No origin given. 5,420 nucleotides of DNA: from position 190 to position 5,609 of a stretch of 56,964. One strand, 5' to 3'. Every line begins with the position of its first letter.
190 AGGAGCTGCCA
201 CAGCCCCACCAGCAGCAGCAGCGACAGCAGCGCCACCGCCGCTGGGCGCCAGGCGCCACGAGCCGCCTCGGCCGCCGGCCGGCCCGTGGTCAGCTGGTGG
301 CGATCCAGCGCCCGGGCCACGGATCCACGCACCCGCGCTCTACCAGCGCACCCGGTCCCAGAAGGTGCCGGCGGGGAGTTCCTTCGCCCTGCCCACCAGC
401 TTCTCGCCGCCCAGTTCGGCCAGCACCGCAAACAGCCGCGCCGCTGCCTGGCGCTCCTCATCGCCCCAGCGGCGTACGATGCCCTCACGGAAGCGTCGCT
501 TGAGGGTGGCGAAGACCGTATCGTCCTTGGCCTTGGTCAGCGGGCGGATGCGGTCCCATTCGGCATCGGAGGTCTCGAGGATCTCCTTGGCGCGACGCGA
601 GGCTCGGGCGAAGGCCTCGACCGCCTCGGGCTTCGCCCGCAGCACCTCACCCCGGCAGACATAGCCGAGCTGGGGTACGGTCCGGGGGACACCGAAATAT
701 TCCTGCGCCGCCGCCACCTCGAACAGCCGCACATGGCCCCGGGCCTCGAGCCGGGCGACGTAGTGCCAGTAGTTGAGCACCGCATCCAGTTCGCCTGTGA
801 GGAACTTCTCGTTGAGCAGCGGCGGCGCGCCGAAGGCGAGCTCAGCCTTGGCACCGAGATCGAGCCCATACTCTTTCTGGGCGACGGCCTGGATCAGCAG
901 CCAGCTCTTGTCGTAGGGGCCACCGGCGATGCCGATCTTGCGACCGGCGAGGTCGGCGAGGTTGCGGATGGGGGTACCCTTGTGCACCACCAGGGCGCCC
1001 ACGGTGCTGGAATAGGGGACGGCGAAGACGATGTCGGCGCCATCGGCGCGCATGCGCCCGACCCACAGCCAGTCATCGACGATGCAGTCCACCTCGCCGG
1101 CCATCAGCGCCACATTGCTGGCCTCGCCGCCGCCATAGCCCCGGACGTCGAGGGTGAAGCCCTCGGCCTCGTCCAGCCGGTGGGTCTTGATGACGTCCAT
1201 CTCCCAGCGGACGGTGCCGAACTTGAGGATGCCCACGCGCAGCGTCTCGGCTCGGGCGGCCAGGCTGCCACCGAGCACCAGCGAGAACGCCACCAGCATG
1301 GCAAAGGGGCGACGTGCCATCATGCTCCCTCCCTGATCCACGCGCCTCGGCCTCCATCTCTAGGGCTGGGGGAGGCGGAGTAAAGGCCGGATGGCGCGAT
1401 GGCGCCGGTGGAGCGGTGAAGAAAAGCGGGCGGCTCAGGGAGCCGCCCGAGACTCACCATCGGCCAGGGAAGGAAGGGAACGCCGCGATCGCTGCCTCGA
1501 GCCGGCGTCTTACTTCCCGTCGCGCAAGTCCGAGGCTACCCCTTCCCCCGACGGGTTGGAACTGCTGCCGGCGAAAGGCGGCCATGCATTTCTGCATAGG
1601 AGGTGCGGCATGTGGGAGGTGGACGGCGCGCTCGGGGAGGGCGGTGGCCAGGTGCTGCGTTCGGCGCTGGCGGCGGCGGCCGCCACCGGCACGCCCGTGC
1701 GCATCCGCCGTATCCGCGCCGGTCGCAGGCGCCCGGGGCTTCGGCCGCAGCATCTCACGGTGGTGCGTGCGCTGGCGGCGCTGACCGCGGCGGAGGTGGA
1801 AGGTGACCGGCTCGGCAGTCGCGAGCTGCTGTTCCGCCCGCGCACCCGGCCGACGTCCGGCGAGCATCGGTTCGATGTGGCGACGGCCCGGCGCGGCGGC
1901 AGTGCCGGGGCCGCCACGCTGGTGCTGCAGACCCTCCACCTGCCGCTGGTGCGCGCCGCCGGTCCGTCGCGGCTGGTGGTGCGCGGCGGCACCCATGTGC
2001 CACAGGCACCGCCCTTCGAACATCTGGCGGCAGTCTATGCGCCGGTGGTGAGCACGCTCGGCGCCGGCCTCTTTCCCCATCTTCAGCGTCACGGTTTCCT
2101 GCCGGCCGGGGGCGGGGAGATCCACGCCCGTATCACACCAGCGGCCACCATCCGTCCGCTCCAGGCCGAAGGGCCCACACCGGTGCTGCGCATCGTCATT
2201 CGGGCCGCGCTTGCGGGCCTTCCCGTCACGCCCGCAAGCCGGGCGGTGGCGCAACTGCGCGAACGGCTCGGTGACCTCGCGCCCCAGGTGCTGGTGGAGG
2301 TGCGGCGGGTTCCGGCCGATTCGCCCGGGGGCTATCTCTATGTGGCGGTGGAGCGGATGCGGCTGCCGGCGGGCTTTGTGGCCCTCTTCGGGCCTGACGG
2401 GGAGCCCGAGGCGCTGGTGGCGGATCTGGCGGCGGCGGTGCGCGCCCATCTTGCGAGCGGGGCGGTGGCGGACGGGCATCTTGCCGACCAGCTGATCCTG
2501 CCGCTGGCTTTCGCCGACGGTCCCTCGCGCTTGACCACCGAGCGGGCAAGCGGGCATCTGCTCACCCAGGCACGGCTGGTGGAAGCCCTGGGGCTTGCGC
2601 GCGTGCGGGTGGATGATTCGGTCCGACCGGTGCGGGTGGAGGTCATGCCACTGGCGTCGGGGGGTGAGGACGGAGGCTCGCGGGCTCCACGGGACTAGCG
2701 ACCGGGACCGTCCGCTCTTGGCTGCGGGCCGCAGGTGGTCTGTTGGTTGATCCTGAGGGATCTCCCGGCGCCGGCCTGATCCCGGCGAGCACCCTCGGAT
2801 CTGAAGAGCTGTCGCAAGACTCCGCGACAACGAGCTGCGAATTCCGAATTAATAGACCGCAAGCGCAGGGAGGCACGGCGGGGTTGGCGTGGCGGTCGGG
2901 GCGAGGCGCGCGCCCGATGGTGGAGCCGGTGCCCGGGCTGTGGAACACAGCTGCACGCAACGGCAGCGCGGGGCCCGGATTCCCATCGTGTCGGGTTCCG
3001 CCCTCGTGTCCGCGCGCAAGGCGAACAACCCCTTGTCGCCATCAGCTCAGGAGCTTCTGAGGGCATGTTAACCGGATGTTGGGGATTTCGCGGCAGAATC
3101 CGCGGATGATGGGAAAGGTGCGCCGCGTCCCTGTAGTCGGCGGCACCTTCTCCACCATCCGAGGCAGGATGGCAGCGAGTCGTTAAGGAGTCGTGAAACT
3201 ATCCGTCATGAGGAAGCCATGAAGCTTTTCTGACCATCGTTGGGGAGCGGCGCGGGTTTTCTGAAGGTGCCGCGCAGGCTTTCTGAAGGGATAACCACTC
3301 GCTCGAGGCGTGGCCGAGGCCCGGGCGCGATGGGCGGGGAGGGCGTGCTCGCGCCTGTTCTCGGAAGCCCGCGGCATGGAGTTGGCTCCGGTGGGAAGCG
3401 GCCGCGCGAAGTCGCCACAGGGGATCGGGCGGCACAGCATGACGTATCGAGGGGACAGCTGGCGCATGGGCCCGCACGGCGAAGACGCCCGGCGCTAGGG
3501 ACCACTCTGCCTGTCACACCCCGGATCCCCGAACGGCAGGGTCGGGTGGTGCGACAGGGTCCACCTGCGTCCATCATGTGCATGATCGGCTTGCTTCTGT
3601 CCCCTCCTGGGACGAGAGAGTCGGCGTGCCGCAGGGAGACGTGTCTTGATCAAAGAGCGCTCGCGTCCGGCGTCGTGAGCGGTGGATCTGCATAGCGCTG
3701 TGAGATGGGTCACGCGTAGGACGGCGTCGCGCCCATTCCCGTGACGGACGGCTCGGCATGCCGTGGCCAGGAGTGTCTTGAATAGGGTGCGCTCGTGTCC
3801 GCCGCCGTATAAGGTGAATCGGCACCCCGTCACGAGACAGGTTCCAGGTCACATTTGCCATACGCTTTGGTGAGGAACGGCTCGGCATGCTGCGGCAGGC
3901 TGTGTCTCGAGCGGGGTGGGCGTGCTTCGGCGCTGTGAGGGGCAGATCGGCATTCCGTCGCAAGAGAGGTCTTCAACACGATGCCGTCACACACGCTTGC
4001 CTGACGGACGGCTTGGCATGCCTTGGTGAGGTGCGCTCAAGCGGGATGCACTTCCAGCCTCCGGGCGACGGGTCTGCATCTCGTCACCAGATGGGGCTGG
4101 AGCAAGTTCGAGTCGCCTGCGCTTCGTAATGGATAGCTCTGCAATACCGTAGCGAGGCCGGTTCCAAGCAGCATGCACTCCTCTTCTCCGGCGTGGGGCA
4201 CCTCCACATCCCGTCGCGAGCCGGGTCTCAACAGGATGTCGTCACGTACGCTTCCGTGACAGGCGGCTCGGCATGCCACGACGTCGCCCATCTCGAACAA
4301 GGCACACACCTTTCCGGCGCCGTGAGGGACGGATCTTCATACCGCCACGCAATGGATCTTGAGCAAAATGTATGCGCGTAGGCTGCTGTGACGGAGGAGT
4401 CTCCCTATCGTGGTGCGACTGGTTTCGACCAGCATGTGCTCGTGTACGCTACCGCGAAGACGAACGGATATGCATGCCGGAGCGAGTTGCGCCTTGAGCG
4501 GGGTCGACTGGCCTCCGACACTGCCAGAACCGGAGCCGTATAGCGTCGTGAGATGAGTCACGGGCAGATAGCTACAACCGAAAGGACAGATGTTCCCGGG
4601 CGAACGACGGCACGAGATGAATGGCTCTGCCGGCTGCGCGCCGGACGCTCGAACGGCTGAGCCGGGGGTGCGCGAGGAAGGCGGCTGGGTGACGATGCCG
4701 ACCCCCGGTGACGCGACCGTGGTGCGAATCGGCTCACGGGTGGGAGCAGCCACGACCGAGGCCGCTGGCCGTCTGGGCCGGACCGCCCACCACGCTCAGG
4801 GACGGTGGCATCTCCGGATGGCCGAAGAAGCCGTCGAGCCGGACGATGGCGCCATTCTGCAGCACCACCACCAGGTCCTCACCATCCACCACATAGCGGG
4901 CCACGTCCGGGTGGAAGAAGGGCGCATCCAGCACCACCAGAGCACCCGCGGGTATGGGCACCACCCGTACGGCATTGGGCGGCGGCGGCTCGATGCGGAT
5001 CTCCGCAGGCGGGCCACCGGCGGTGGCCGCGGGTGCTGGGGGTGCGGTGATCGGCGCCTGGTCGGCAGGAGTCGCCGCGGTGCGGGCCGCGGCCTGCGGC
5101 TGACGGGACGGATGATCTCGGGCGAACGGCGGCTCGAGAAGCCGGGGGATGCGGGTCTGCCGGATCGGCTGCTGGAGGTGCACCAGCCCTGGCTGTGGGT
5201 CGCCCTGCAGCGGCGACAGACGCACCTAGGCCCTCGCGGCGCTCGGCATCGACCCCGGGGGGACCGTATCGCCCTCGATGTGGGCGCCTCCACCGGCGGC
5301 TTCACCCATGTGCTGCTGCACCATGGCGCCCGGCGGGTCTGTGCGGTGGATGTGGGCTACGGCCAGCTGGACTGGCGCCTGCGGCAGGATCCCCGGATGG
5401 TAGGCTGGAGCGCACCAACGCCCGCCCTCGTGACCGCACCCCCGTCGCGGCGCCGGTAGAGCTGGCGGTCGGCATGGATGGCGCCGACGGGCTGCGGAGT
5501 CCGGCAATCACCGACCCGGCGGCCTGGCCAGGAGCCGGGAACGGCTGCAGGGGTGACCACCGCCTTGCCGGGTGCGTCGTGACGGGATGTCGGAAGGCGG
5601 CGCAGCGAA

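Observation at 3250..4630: ~1.4-kb array of >=10 diverged ~130-nt tandem repeats in a 2-kb gap with no credible coding frame: candidate ncRNA battery or novel repeat element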

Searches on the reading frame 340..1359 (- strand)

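Call 16: search_protein_families(library=ncbifam, proteins=[window:340-1359:-], max_evalue=0.00001)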
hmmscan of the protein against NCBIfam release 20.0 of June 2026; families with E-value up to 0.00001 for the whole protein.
window:340-1359:- (339 aa): 2 families
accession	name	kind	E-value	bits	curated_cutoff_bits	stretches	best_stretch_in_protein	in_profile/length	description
TIGR01728.1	SsuA_fam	subfamily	2.8e-11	43.2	163.5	1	42-267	3-222/290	aliphatic sulfonate ABC transporter substrate-binding protein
TIGR01729.1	taurine_ABC_bnd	equivalog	9.7e-07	28.5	304.25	1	65-268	24-220/300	taurine ABC transporter substrate-binding protein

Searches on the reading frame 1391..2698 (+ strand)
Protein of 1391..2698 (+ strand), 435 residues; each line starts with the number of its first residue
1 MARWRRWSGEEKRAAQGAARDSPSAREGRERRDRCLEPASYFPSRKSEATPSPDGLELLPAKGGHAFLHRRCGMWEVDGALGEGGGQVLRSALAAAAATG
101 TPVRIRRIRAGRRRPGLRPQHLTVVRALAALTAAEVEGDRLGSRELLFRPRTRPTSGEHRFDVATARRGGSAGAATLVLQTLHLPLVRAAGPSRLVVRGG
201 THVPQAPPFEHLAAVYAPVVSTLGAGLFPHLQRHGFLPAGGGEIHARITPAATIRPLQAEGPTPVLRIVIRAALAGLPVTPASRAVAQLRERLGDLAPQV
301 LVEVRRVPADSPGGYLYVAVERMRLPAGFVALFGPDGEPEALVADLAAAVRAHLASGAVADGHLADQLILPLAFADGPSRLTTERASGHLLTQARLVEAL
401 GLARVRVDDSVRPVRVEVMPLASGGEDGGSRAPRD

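Call 11: search_protein_families(library=pfam, proteins=[window:1391-2698:+], max_evalue=0.01)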
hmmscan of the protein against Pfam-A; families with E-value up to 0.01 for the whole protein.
window:1391-2698:+ (435 aa): 2 families
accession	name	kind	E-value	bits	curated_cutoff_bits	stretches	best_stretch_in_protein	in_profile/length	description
PF01137.26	RTC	-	6.3e-66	222.2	27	1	82-406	2-220/221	RNA 3'-terminal phosphate cyclase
PF05189.18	RTC_insert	-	0.0039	18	23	1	264-348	5-94/102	RNA 3'-terminal phosphate cyclase (RTC), insert domain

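Call 17: find_related_loci(query=window:1391-2698:+, collection=genome_contigs, flank=10000)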
Query window:1391-2698:+ (435 aa) in genome_contigs; peptide patterns used: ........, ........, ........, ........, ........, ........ (x = any residue, [..] = any of these).
522 stretches matched a pattern; 12 encode a relative of the query (tblastn E <= 1e-3); 12 distinct loci.
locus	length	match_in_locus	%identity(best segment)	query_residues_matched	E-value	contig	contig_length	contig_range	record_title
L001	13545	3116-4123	48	76-410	2e-64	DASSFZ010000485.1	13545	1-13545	MAG TPA_asm: Anaerolineae bacterium isolate SMAG_U1019 k141_1483858, whole genome shotgun sequence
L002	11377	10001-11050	34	66-417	6e-60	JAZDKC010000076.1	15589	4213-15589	MAG: Candidatus Micrarchaeota archaeon isolate MEGAHIT-group-0.512 k141_8157749, whole genome shotgun sequence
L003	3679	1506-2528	39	74-418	4e-53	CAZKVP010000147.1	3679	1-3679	MAG TPA_asm: uncultured Phycisphaeraceae bacterium isolate SRP193066_co1_74 genome assembly, contig: NODE_24606_length_3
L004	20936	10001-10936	43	77-398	1e-48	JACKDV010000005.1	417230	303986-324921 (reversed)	MAG: Myxococcales bacterium isolate HK-STAS-MYXO-16 HK-STAS-MYXO-16_5, whole genome shotgun sequence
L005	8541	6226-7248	38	74-418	6e-48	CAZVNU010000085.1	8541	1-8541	MAG TPA_asm: uncultured Phycisphaeraceae bacterium isolate SRP344714_co2_186 genome assembly, contig: NODE_21930_length_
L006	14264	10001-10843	40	74-363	8e-47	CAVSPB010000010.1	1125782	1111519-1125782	MAG: uncultured Gammaproteobacteria bacterium isolate MFD01561.bin.2.108 genome assembly, contig: contig_5046, whole gen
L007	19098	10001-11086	40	28-402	3e-47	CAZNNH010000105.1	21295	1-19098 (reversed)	MAG TPA_asm: uncultured Acidobacteriota bacterium isolate binchicken_co129_729 genome assembly, contig: NODE_7010_length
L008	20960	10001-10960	41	77-402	1e-46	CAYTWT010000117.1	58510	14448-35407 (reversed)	MAG TPA_asm: uncultured Acidobacteriota bacterium isolate binchicken_co165_5 genome assembly, contig: k141_2733699, whol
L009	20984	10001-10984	39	71-416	8e-44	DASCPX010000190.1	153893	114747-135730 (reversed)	MAG TPA_asm: Myxococcota bacterium isolate Fu_MAG_56 c_000001546810, whole genome shotgun sequence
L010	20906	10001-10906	32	76-397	2e-40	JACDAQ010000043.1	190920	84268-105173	MAG: Candidatus Protochlamydia sp. isolate MGR_bin260 SD2897-2912_k127_5359123, whole genome shotgun sequence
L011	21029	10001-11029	30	74-415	4e-33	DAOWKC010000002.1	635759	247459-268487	MAG TPA_asm: Candidatus Woesearchaeota archaeon isolate CSMAG_2085 CSMAG_2085_k141_456089_length_635759_cov_22.4599, who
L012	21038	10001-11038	27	74-412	1e-32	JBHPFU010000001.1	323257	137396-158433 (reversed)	Nanoarchaeota archaeon isolate SAG AM-311-K19 NODE_1_length_323257_cov_31.942123, whole genome shotgun sequence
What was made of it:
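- Tried and rejected: Genome-collection scan with RtcA: best match only 48% identical, no close relative (call 17).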

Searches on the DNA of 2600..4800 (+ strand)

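Call 8: search_rna_families(source=window, start=2600, end=4800, threshold=evalue, max_evalue=10)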
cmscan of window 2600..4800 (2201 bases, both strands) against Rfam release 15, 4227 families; matches with E-value up to 10: 4.
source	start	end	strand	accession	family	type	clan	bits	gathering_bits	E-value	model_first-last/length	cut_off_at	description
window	3101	3163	+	RF03607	mir-9447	Gene; miRNA;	-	22.6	67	0.27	1-68/68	no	mir-9447 microRNA precursor family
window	3100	3164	-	RF03946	mir-3132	Gene; miRNA;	-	18.2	84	9.2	1-75/75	no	mir-3132 microRNA precursor family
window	4569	4648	-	RF02866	ncS16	Gene; sRNA;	-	16.8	48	4.4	1-83/83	no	Burkholderia sRNA 16 (Bc_KC_sr1)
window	2914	2994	+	RF03930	mir-1909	Gene; miRNA;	-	16.1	80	9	1-72/72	no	mir-1909 microRNA precursor family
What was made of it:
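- On Known structured RNA family (Rfam 15): At E <= 10 there are only four sub-threshold chance-level hits (miRNA-type models and a Burkholderia sRNA), none inside the 14-unit array (call 8).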

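Call 40: search_dna_similar(query=window:3590-4600:+, collection=plasmids, mode=distant, max_evalue=0.001)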
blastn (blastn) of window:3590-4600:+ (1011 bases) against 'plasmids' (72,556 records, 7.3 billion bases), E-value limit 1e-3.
No match.

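Call 41: search_dna_similar(query=window:3590-4600:+, collection=phages, mode=distant, max_evalue=0.001)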
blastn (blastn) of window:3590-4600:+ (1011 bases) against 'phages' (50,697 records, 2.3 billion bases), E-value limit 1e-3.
No match.
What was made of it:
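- No similar DNA in the plasmid or phage collections (calls 40, 41).
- Tried and rejected: blastn against plasmids and phages: nothing (calls 40, 41).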

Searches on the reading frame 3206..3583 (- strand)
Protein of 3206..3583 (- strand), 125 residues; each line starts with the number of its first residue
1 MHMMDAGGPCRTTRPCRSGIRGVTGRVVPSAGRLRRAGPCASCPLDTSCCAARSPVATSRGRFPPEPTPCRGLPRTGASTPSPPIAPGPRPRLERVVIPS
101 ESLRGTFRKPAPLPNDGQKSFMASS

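Call 11: search_protein_families(library=pfam, proteins=[window:3206-3583:-], max_evalue=0.01)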
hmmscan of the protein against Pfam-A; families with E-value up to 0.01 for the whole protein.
window:3206-3583:- (125 aa): 0 families

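Call 85: search_protein_families(library=padloc, proteins=[window:3206-3583:-], max_evalue=0.01)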
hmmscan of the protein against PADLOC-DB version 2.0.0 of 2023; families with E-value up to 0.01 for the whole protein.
window:3206-3583:- (125 aa): 0 families

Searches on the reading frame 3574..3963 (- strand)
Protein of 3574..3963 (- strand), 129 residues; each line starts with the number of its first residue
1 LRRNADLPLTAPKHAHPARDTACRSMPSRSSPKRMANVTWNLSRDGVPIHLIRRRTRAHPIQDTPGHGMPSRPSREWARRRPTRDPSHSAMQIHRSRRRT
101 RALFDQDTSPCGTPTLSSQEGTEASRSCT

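Call 11: search_protein_families(library=pfam, proteins=[window:3574-3963:-], max_evalue=0.01)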
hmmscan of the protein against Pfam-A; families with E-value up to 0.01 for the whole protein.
window:3574-3963:- (129 aa): 0 families

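Call 85: search_protein_families(library=padloc, proteins=[window:3574-3963:-], max_evalue=0.01)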
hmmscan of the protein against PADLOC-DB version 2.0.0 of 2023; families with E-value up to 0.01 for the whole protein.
window:3574-3963:- (129 aa): 0 families

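Call 89: search_protein_representatives(protein=window:3574-3963:-)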
Query: 129 residues. Proteins with E-value up to 0.001 (for the whole library): 0; up to 1e-10: 0; up to 1e-30: 0. The best 0 are listed.
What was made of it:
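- On Repeat-protein gene or pseudogene: 0 hits among 1.84 billion representatives (call 89).
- ORF 3574-3963(-) has no hit among 1.84 billion representatives (call 89).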

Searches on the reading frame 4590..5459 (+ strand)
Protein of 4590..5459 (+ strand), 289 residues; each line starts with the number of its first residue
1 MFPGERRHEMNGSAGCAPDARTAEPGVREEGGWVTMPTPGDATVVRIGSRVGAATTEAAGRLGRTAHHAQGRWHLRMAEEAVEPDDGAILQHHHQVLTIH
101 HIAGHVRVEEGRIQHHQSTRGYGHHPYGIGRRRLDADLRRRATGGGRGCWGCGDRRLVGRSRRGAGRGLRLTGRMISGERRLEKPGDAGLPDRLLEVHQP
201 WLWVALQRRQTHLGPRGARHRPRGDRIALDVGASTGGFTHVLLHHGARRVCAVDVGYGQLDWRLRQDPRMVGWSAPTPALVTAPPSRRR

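Call 11: search_protein_families(library=pfam, proteins=[window:4590-5459:+], max_evalue=0.01)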
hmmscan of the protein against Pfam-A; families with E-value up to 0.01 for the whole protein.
window:4590-5459:+ (289 aa): 1 family
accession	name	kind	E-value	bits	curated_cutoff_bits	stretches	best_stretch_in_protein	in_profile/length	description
PF01728.25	FtsJ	-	2.9e-12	47.3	24.1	1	225-271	22-68/181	FtsJ-like methyltransferase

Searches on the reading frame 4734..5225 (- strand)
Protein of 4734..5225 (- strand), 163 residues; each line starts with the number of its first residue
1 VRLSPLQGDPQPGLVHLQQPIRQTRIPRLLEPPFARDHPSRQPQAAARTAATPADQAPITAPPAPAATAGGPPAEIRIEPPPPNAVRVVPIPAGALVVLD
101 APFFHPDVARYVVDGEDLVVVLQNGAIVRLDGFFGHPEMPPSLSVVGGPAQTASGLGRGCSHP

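Call 11: search_protein_families(library=pfam, proteins=[window:4734-5225:-], max_evalue=0.01)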
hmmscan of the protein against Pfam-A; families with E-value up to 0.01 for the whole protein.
window:4734-5225:- (163 aa): 1 family
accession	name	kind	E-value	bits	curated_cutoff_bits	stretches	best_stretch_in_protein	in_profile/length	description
PF22783.1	BapA_N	-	0.00073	19.7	27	1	105-136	36-67/123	BapA, prefix-like domain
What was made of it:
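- ORF 4734-5225 has a weak BapA_N-like match (E = 7.3e-4, call 11) on the strand that reads into the array.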

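Call 29: find_homologous_proteins(query=window:4734-5225:-, max_evalue=0.001)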
Query window:4734-5225:- (163 aa): 1 proteins with E <= 0.001 among 697 candidates.
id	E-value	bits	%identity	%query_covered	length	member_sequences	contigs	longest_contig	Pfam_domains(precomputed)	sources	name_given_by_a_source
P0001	1.3e-98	346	100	100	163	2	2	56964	-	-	-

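Call 30: find_encoding_contigs(protein=P0001, flank=10000, max_places=10)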
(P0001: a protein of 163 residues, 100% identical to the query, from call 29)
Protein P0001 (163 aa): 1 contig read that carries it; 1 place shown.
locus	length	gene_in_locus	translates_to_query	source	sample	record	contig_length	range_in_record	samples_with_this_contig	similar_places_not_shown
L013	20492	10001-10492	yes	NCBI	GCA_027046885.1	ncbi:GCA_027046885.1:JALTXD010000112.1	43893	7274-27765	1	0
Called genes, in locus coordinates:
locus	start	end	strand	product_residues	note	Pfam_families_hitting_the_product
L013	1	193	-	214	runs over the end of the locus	PF02190:LON_substr_bdg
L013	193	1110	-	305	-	PF00085:Thioredoxin, PF13098:Thioredoxin_2, PF13905:Thioredoxin_8 (weak), PF13428:TPR_14 (faint), PF13432:TPR_16 (faint), PF14559:TPR_19, PF14561:TPR_20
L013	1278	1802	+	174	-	PF11149:DUF2924 (weak)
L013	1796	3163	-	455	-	PF04107:GCS2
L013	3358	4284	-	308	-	PF02826:2-Hacid_dh_C, PF03446:NAD_binding_2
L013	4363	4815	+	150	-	PF00903:Glyoxalase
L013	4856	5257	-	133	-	PF05071:NDUFA12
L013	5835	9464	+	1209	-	PF08471:Ribonuc_red_2_N, PF02867:Ribonuc_red_lgC, PF12637:TSCPD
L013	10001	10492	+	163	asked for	-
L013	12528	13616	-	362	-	PF01137:RTC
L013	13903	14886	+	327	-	PF09084:NMT1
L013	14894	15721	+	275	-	PF00528:BPD_transp_1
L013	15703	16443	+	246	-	PF00005:ABC_tran, PF13304:AAA_21 (weak)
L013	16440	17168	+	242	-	PF00005:ABC_tran, PF13304:AAA_21 (faint)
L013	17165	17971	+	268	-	PF01061:ABC2_membrane, PF12698:ABC2_membrane_3, PF12679:ABC2_membrane_2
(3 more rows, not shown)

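Call 85: search_protein_families(library=padloc, proteins=[window:4734-5225:-], max_evalue=0.01)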
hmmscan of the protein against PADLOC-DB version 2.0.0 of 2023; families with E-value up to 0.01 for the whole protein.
window:4734-5225:- (163 aa): 0 families
